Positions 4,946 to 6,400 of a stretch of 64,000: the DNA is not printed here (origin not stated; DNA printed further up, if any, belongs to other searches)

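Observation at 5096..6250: Single-polypeptide fusion of a SAM-dependent methyltransferase and a NUDIX hydrolase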

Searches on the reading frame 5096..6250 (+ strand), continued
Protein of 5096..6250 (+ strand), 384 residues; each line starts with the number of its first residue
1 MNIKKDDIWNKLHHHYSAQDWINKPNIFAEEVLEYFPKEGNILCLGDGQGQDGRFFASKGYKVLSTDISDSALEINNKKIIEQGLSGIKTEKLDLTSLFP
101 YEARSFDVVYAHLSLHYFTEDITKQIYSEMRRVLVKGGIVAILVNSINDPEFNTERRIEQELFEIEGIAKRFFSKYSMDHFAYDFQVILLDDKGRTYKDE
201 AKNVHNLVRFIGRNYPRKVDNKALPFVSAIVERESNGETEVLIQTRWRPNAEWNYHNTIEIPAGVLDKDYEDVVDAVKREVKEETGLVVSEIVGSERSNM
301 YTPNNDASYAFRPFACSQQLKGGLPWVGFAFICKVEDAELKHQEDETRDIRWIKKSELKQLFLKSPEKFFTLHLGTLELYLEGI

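Call 48: search_protein_families(library=pfam, proteins=[L016:2344-4995:+, L009:1838-2539:+, L037:1564-2166:+, L016:6224-6775:+, L007:2168-3190:+, L029:6140-6520:+, L021:3321-3815:+, L018:2401-2796:+, L085:3282-3869:+], max_evalue=0.001)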
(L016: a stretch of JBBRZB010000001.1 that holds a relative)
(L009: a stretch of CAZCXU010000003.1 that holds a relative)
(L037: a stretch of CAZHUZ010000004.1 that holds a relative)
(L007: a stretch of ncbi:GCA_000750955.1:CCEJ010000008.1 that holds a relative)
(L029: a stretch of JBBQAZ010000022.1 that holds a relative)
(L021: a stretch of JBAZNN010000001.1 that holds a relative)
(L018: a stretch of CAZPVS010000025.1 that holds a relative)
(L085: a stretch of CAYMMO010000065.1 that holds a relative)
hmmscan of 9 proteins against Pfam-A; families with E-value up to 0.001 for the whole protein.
L016:2344-4995:+ (884 aa): 3 families
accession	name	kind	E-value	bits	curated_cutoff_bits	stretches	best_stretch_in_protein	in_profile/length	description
PF00476.26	DNA_pol_A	-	4.1e-140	467.5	34.3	1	507-883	2-381/381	DNA polymerase family A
PF02739.22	5_3_exonuc_N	-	4.1e-51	173.4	34.3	1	11-179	1-164/164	5'-3' exonuclease, N-terminal resolvase-like domain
PF01367.25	5_3_exonuc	-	1.9e-29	102.5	40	1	182-272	3-94/97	5'-3' exonuclease, C-terminal SAM fold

L009:1838-2539:+ (234 aa): 4 families
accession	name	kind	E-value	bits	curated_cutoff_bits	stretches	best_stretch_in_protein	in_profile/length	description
PF13419.12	HAD_2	-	1e-27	97.9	23.8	1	10-195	1-177/178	Haloacid dehalogenase-like hydrolase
PF00702.32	Hydrolase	-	1.1e-27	98.1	26.4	1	7-189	1-190/191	haloacid dehalogenase-like hydrolase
PF13242.12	Hydrolase_like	-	6.1e-08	32.9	22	1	152-221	3-75/75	HAD-hyrolase-like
PF12710.13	HAD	-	8.9e-06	26.7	27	1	10-140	1-125/189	haloacid dehalogenase-like hydrolase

L037:1564-2166:+ (201 aa): 1 family
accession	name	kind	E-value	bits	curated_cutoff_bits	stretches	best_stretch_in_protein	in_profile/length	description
PF01966.28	HD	-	1.7e-12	48.1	22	1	28-150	1-114/116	HD domain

L016:6224-6775:+ (184 aa): 0 families

L007:2168-3190:+ (341 aa): 0 families

L029:6140-6520:+ (127 aa): 0 families

L021:3321-3815:+ (165 aa): 1 family
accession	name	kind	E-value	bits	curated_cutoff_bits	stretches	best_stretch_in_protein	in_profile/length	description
PF01243.27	PNPOx_N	-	1e-10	42.5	28.1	1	10-113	3-103/120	Pyridoxamine 5'-phosphate oxidase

L018:2401-2796:+ (132 aa): 1 family
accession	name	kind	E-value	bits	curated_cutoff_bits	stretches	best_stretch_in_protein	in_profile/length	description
PF01451.26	LMWPc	-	1.5e-16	61.4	23.2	1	4-129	2-143/144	Low molecular weight phosphotyrosine protein phosphatase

L085:3282-3869:+ (196 aa): 2 families
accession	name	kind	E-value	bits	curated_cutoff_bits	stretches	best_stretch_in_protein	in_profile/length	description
PF00702.32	Hydrolase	-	8.8e-10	39.7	26.4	1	11-166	2-181/191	haloacid dehalogenase-like hydrolase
PF13419.12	HAD_2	-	2.4e-06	28.2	23.8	1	98-180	93-176/178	Haloacid dehalogenase-like hydrolase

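Call 63: search_protein_families(library=pfam, alignment_id=A4, max_evalue=0.00001)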
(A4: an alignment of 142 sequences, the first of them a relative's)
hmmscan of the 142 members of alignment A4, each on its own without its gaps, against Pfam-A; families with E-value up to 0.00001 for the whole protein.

A. member 1, L005:4958-5482:- (175 aa): 2 families
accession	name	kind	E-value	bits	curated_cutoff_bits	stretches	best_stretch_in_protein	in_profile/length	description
PF13376.11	OmdA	-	3.2e-13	49.9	25.6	1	87-146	1-60/60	Bacteriocin-protection, YdeI or OmpD-Associated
PF08922.17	DUF1905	-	3.4e-10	40.3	24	1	19-71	12-65/81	Domain of unknown function (DUF1905)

B. families by the number of members that match (of 142 scanned): 153 families (the first 25 are shown)
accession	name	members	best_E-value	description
PF00293.34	NUDIX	5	1.1e-30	NUDIX domain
PF13401.12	AAA_22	4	2.1e-11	AAA domain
PF00158.32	Sigma54_activat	3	1.2e-69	Sigma-54 interaction domain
PF13649.12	Methyltransf_25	3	5.8e-20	Methyltransferase domain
PF08241.18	Methyltransf_11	3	1.7e-19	Methyltransferase domain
PF00004.35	AAA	3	7.3e-19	ATPase family associated with various cellular activities (AAA)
PF13489.12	Methyltransf_23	3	6.4e-17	Methyltransferase domain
PF07728.20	AAA_5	3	1.9e-16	AAA domain (dynein-related subfamily)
PF13847.12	Methyltransf_31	3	9.4e-15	Methyltransferase domain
PF08242.18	Methyltransf_12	3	1.9e-13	Methyltransferase domain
PF07724.20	AAA_2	2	4.5e-47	AAA domain (Cdc48 subfamily)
PF00300.27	His_Phos_1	2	2.6e-31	Histidine phosphatase superfamily (branch 1)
PF10431.15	ClpB_D2-small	2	1.2e-23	C-terminal, D2-small domain, of ClpB protein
PF18931.5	DUF5680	2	2.2e-23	Domain of unknown function (DUF5680)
PF00702.32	Hydrolase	2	3.5e-18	haloacid dehalogenase-like hydrolase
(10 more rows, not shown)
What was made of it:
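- In a bulk scan of 142 neighbours, the commonest families were other NUDIX (5) and other methyltransferases (3) (call 63).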

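Call 73: search_protein_families(library=padloc, proteins=[window:5096-6247:+], max_evalue=0.01)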
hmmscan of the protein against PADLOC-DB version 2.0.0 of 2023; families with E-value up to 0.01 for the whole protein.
window:5096-6247:+ (384 aa): 2 families
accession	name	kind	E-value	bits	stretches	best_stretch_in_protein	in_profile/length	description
PDLC04134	mad2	-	2.2e-16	57.8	1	8-165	257-419/492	mads_2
PDLC04899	PDC-S07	-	7.4e-06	23.6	1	226-291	9-66/135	-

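Call 76: search_protein_families(library=pfam, proteins=[L069:802-1743:+, L069:227-832:+], max_evalue=0.01)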
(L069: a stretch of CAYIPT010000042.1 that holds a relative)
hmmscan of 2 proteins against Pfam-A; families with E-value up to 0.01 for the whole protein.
L069:802-1743:+ (314 aa): 3 families
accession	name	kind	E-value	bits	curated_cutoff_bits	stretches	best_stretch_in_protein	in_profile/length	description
PF00293.34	NUDIX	-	5.8e-14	52.7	21.1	1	158-287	10-121/134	NUDIX domain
PF22327.2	Nudt16-like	-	1.6e-05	25.4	27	1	166-226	24-76/161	U8 snoRNA-decapping enzyme-like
PF05014.21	Nuc_deoxyrib_tr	-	0.0012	19.3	28.8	1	54-102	50-102/117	Nucleoside 2-deoxyribosyltransferase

L069:227-832:+ (202 aa): 4 families
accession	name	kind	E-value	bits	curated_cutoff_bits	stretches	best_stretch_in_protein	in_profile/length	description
PF08242.18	Methyltransf_12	-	3.1e-08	34.7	30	1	50-137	2-95/98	Methyltransferase domain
PF13649.12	Methyltransf_25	-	3.2e-06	28.2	27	1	48-136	1-95/97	Methyltransferase domain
PF08241.18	Methyltransf_11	-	3.5e-06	28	21.2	1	50-140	2-93/95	Methyltransferase domain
PF13489.12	Methyltransf_23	-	0.00022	21.4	27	1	39-183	17-162/164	Methyltransferase domain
